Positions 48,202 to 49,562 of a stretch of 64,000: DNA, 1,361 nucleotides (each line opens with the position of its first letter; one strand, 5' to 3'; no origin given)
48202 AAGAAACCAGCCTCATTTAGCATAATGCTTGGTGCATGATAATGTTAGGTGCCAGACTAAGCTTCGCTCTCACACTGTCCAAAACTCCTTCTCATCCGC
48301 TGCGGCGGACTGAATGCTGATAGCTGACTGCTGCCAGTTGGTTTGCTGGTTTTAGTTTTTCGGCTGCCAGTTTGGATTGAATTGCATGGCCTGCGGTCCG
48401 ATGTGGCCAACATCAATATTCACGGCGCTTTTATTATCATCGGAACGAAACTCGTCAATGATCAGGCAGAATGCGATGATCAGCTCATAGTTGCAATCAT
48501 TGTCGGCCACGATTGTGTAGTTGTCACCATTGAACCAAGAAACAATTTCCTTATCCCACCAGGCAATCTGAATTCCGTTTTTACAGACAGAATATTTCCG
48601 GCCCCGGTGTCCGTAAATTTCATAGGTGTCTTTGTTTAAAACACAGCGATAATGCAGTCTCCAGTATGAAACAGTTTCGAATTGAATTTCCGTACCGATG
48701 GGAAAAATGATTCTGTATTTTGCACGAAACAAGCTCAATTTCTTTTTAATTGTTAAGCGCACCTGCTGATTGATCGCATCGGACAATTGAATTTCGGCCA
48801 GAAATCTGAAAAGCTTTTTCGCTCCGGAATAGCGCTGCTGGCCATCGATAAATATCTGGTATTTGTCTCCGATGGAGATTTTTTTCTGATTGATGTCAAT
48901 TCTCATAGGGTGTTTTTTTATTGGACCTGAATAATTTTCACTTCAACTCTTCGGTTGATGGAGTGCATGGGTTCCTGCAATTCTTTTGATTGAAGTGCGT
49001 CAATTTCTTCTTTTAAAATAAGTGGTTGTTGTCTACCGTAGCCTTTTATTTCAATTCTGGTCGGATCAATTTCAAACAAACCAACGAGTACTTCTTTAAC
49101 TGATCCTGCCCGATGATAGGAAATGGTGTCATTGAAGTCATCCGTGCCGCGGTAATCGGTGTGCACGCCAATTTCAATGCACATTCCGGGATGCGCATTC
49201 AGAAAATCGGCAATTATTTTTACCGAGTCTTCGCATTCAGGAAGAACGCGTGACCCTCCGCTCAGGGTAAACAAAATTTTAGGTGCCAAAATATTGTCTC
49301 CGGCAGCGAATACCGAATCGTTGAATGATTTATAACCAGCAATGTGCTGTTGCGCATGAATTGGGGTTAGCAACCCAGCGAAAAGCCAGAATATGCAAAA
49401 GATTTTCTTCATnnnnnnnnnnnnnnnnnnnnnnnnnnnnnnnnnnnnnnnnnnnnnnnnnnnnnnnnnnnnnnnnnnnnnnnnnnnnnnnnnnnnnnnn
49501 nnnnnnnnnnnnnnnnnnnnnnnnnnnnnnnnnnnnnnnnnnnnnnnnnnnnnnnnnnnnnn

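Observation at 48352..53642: Five-gene minus-strand string: amidohydrolase translationally coupled to a C10-CUB-T9SS peptidase, then lipoprotein, OmpA-like and tubby/LOR-like proteins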

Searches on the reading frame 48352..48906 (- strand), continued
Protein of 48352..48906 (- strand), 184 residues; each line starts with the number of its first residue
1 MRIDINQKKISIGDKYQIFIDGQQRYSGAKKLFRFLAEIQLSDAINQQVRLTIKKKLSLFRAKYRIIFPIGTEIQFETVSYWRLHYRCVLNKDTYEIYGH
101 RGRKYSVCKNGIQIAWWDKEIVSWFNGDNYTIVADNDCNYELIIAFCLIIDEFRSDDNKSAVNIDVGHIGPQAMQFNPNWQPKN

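Call 62: fold_search(model_id=the predicted structure, library=pdb)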
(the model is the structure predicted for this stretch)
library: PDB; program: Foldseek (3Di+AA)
matches with E <= 10: 571; with E <= 0.001: 0
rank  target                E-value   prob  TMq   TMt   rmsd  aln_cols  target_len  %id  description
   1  4yxc_B                7.7e-02  0.18  0.17  0.19  20.1       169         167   11  Complex of FliM(SPOA)::FliN fusion protein and FliH(APAR)::T4lysozyme fusion protein (released 2015-06-03)
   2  2fim_A                1.6e-01  0.91  0.44  0.38   7.4       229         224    6  Structure of the C-terminal domain of Human Tubby-like protein 1 (released 2006-02-07)
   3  4yxb_B                1.7e-01  0.15  0.16  0.17  14.7       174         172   10  FliM(SPOA)::FliN fusion protein (released 2015-06-03)
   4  7sfp                  1.9e-01  0.72  0.32  0.38  12.8       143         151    6  Crystal structure of OssO, a spirocyclase involved in the biosynthesis of ossamycin (released 2022-08-17)
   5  4yxb_A                2.0e-01  0.13  0.16  0.18  15.5       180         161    9  FliM(SPOA)::FliN fusion protein (released 2015-06-03)
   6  8fhl_A                2.0e-01  0.11  0.16  0.12  16.7       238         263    5  Structure of pyruvate dehydrogenase phosphatase regulatory subunit neoepitope presented by H2-Dd (released 2023-06-28)
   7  2fkg                  2.1e-01  0.25  0.20  0.13  17.6       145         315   12  The Crystal Structure of Engineered OspA (released 2006-11-21)
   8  1fo0_H                2.1e-01  0.11  0.17  0.12  16.8       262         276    4  MURINE ALLOREACTIVE SCFV TCR-PEPTIDE-MHC CLASS I MOLECULE COMPLEX (released 2000-10-02)
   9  3c5n_B                2.2e-01  0.96  0.46  0.39   5.7       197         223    8  Structure of human TULP1 in complex with IP3 (released 2008-04-01)
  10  7qng_C                2.2e-01  0.11  0.16  0.11  18.6       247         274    5  Structure of a MHC I-Tapasin-ERp57 complex (released 2022-09-28)
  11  5n9j_Y                2.2e-01  0.07  0.12  0.12  17.3       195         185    9  Core Mediator of transcriptional regulation (released 2017-05-17)
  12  3hoe_A                2.3e-01  0.33  0.23  0.18  14.8       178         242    6  Crystal Structure of Surface Lipoprotein (released 2009-10-06)
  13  7qh3_B                2.7e-01  0.18  0.20  0.23  16.2       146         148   10  Crystal structure of the anti-sigma factor RsfG from Streptomyces tsukubaensis NRRL18488 (released 2022-12-21)
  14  5vx6_A                2.8e-01  0.06  0.13  0.12  18.7       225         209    7  Structure of Bacillus subtilis Inhibitor of motility (MotI/DgrA) (released 2017-11-22)
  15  1g85_A                2.9e-01  0.16  0.21  0.23  18.4       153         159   13  CRYSTAL STRUCTURE OF BOVINE ODORANT BINDING PROTEIN COMPLEXED WITH IS NATURAL LIGAND (released 2002-06-26)
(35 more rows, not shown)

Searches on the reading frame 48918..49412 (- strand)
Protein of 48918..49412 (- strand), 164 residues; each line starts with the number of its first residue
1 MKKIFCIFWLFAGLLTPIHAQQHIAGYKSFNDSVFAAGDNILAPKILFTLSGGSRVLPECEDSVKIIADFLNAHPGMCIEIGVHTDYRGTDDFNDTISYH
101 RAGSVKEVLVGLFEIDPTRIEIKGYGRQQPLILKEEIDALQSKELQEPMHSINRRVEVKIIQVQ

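Call 3: search_protein_families(library=pfam, proteins=[window:48918-49412:-], max_evalue=0.01)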
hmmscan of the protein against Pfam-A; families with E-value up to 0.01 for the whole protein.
window:48918-49412:- (164 aa): 1 family
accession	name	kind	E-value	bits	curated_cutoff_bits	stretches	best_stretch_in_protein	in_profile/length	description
PF00691.25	OmpA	-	4.4e-10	40.2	27.2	1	52-137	5-91/98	OmpA family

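Call 4: search_protein_families(library=ncbifam, proteins=[window:48918-49412:-], max_evalue=0.01)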
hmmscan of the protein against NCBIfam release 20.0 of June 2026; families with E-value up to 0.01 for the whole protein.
window:48918-49412:- (164 aa): 23 families
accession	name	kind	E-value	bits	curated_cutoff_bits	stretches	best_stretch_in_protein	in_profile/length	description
NF053611.1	YiaD_Gzip_OmpA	equivalog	7.1e-15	55.3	175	1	45-160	103-206/206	YiaD family glycine zipper/OmpA-like lipoprotein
NF053607.1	CHU_0125_OmpA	equivalog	2e-14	53.1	620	1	67-162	553-638/639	CHU_0125 family OmpA-like outer membrane integrity protein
NF052230.1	T9SS_PorE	exception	8.6e-14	50.7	600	1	56-137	526-606/648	PorE family type IX secretion system protein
NF053613.1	OMP_toxin_LptF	equivalog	1.1e-12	48.1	400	1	54-160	150-245/256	lipotoxin F family OmpA-related lipoprotein LptF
NF053585.1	OMP_LP_YfiB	equivalog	1.5e-10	41.2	128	1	42-132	54-142/163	outer membrane lipoprotein YfiB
NF045788.1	Omp38Acinit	equivalog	4.6e-10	39.1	500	1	54-132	250-328/354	outer membrane protein Omp38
TIGR02802.1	Pal_lipo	equivalog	4.8e-10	39.5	125.35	1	54-138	9-92/104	peptidoglycan-associated lipoprotein Pal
TIGR03789.1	pdsO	hypoth_equivalog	1.7e-08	34.5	152.2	1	40-137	135-230/243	sortase-associated OmpA-like protein PdsO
NF033763.1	exchanger_TraB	exception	1e-07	30.4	700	1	56-160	403-497/522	outer membrane exchange protein TraB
NF053612.1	anchor_PA1041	equivalog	1.9e-07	31.3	250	1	55-160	141-235/236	PA1041 family peptidoglycan-binding anchor lipoprotein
NF053608.1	Lsa66_OmpA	equivalog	2.7e-07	29.4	700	1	67-132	497-561/581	fibronectin-binding adhesin Lsa66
NF045787.1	OmpABordt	equivalog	5.9e-07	29.4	200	1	77-161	118-190/194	outer membrane protein OmpA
NF006508.0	PRK08944.1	subfamily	6.3e-07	28.9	259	1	51-162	185-289/304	MotB family protein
NF008067.1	PRK10802.1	equivalog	7.2e-07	29.2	261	1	64-136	86-157/171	peptidoglycan-associated lipoprotein Pal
TIGR03350.1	type_VI_ompA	equivalog_domain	3e-06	27.2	139.8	1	47-160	33-137/137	type VI secretion system protein TssL, long form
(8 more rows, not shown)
